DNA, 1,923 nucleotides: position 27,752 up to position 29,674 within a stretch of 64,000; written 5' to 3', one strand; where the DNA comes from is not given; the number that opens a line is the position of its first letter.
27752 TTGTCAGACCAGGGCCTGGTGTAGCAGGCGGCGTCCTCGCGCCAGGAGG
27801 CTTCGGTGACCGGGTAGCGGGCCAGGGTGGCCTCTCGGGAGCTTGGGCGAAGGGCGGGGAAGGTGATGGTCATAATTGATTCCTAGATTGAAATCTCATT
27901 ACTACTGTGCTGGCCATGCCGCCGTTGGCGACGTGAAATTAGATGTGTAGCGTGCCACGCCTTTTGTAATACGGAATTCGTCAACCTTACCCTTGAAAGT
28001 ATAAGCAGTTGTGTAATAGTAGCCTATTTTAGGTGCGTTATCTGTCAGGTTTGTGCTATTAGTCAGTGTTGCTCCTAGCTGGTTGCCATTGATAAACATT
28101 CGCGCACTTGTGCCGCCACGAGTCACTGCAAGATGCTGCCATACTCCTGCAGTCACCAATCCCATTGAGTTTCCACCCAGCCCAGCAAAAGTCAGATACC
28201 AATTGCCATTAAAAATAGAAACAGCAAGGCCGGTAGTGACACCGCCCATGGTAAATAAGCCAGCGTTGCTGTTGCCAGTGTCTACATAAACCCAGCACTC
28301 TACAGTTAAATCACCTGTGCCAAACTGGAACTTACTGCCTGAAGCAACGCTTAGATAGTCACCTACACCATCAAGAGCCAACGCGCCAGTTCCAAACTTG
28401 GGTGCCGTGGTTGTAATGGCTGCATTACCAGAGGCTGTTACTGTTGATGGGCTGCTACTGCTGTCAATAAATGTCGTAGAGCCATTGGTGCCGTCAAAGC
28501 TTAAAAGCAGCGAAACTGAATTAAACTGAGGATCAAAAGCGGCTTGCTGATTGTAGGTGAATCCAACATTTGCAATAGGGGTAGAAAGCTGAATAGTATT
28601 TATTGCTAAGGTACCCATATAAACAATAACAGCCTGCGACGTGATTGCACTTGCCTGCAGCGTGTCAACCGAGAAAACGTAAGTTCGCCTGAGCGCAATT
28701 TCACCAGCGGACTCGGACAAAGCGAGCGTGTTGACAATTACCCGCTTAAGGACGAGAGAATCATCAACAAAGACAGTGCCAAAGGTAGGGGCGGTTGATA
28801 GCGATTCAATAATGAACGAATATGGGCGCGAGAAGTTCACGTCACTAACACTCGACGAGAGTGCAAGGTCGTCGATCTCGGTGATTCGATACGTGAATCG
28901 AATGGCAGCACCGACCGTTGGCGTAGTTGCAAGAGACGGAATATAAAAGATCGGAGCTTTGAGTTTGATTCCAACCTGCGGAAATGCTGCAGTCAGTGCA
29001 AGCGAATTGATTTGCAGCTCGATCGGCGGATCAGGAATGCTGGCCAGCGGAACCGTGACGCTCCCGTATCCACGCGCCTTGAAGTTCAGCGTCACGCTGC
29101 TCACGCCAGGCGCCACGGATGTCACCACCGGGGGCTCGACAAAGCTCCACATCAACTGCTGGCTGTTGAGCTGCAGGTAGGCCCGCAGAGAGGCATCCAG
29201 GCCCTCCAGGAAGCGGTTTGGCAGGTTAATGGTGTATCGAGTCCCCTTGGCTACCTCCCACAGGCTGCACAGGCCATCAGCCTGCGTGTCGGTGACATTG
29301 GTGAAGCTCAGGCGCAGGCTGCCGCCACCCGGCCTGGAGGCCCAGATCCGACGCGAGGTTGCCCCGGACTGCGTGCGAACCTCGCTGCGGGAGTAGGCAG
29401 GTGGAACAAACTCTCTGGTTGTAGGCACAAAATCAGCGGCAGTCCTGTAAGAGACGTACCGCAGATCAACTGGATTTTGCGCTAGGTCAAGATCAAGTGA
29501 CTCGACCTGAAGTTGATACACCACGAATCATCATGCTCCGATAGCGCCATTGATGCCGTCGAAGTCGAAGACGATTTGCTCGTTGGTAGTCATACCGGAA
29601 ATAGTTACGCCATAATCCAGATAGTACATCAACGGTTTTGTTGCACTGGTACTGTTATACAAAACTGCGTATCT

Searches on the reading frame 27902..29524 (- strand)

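Call 61: search_protein_families(library=pfam, proteins=[window:27902-29524:-], max_evalue=0.01)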
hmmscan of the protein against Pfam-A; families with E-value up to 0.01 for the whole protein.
window:27902-29524:- (540 aa): 1 family
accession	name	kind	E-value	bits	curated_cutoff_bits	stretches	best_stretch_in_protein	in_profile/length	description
PF13385.13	Laminin_G_3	-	5.6e-16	59.5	27.6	1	385-521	1-142/151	Concanavalin A-like lectin/glucanases superfamily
